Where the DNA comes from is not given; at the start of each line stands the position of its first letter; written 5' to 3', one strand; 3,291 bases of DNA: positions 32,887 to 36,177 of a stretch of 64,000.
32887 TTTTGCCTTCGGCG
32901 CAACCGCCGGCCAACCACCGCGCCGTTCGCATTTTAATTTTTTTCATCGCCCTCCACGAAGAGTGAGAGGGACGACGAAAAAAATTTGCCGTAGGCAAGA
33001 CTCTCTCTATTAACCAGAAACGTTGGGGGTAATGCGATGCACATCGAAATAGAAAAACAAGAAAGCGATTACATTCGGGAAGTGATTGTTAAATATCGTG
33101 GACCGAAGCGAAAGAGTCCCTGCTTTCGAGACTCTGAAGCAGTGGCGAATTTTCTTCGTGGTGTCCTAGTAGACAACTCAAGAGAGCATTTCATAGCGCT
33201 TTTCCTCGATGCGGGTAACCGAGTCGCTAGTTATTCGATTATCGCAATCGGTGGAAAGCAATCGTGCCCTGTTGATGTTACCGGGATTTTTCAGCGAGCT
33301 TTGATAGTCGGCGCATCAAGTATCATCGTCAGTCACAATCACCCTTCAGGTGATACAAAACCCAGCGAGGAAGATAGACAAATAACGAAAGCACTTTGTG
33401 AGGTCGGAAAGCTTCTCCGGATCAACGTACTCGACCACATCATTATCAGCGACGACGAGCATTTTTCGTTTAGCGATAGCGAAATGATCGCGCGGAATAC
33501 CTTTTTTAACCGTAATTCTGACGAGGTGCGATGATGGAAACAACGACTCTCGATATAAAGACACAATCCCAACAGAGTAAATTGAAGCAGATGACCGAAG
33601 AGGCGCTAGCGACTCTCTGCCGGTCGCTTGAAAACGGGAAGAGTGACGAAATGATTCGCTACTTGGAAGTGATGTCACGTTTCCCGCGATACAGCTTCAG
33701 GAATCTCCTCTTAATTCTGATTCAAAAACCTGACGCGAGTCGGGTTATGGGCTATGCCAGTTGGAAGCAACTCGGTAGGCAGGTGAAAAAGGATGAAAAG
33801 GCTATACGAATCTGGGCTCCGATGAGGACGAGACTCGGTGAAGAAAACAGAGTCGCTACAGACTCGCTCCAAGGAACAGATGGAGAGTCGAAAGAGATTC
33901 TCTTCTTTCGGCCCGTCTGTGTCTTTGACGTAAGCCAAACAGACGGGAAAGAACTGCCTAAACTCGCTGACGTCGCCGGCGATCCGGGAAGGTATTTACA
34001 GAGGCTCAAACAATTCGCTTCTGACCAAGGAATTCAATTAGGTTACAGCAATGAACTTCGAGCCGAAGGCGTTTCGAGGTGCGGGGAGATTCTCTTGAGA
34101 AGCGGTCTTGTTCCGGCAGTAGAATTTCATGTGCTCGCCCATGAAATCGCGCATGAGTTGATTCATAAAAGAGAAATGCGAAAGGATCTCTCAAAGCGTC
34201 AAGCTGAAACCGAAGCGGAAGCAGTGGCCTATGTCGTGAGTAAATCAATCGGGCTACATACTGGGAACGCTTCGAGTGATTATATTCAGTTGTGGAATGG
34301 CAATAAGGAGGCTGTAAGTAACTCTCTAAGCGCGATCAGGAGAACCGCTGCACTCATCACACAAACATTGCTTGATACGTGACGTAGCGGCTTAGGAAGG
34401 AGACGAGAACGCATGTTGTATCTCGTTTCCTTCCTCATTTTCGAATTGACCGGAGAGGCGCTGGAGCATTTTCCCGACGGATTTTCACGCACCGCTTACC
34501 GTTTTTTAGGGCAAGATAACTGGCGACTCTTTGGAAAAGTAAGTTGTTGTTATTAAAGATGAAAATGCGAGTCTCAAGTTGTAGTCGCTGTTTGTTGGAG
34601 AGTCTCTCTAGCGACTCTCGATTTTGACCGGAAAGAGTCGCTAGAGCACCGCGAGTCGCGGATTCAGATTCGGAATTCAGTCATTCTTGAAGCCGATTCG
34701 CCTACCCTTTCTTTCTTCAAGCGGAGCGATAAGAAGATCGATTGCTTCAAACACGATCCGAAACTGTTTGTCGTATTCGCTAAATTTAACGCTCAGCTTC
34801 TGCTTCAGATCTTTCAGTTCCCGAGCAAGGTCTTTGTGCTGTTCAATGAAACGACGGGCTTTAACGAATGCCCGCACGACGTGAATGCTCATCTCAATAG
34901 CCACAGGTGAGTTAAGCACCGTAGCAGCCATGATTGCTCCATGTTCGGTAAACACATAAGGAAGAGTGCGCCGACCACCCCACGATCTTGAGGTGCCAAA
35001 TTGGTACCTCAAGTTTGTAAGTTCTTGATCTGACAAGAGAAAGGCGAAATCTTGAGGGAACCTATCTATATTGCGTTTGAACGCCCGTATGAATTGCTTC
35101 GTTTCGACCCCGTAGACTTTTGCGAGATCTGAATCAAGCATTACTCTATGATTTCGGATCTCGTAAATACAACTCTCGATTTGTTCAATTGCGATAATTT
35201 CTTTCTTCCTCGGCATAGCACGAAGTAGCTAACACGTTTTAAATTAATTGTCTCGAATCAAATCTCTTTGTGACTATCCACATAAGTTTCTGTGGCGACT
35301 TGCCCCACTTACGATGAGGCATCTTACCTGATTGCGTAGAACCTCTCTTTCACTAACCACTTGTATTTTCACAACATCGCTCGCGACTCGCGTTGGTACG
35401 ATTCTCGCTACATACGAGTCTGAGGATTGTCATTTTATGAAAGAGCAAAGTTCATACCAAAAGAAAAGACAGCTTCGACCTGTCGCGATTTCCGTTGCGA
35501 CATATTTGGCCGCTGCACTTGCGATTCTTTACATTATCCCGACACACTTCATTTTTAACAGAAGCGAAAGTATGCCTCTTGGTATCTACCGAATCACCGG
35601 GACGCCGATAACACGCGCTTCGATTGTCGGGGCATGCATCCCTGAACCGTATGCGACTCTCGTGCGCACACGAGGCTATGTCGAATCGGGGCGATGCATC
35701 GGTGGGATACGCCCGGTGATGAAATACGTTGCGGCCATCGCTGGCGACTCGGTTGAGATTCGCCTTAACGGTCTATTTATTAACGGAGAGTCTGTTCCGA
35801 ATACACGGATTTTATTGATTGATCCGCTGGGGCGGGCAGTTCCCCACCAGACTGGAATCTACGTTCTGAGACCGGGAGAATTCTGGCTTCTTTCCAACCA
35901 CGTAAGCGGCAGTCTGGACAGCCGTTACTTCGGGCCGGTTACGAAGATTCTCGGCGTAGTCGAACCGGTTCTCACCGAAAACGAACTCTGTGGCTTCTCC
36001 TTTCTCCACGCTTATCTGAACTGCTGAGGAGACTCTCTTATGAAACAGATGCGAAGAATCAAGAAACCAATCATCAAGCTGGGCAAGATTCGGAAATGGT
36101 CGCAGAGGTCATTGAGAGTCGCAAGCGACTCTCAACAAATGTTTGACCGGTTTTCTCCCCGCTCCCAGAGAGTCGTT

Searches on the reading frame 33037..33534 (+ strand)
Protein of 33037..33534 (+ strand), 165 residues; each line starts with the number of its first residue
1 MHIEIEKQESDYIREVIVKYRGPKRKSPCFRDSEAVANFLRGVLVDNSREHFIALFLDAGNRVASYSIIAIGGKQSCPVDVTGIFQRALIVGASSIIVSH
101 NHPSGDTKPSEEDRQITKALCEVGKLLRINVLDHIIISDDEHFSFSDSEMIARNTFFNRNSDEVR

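Call 8: search_protein_families(library=pfam, proteins=[window:33037-33534:+], max_evalue=0.001)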
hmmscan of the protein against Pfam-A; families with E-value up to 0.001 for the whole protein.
window:33037-33534:+ (165 aa): 1 family
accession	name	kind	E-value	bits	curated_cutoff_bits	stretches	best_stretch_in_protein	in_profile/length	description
PF04002.20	RadC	-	2.8e-37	127.8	22.1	1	31-148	2-119/121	RadC-like JAB domain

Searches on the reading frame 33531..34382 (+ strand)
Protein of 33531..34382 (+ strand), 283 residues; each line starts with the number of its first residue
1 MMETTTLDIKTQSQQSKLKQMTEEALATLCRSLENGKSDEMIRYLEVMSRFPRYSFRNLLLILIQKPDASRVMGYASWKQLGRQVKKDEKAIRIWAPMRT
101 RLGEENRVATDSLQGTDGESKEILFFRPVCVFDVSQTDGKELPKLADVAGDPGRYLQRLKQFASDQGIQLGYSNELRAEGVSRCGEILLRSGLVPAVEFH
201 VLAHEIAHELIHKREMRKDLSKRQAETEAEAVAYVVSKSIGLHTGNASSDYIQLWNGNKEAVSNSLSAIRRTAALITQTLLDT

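Call 8: search_protein_families(library=pfam, proteins=[window:33531-34382:+], max_evalue=0.001)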
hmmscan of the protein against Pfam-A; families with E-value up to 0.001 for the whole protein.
window:33531-34382:+ (283 aa): 1 family
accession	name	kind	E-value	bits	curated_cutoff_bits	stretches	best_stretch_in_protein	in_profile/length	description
PF08401.16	ArdcN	-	2.4e-10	41.1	22.6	1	29-132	11-123/123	N-terminal domain of anti-restriction factor ArdC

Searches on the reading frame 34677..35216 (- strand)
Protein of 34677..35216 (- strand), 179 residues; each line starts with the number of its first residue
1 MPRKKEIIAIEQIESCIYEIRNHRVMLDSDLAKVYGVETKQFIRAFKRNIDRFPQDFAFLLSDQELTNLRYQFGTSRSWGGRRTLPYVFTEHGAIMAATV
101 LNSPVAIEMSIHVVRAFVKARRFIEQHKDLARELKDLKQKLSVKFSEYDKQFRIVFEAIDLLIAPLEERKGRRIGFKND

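Call 8: search_protein_families(library=pfam, proteins=[window:34677-35216:-], max_evalue=0.001)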
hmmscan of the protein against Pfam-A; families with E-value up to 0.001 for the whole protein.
window:34677-35216:- (179 aa): 1 family
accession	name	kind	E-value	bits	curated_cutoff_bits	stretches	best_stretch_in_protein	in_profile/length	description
PF10543.14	ORF6N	-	1.2e-33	115.7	27.8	1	17-100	3-86/86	ORF6N domain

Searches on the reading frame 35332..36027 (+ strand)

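Call 8: search_protein_families(library=pfam, proteins=[window:35332-36027:+], max_evalue=0.001)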
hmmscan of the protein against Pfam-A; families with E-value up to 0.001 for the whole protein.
window:35332-36027:+ (231 aa): 1 family
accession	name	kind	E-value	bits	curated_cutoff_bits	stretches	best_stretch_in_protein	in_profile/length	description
PF10502.14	Peptidase_S26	-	2.5e-11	44.3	22.9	1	76-205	32-156/168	Signal peptidase, peptidase S26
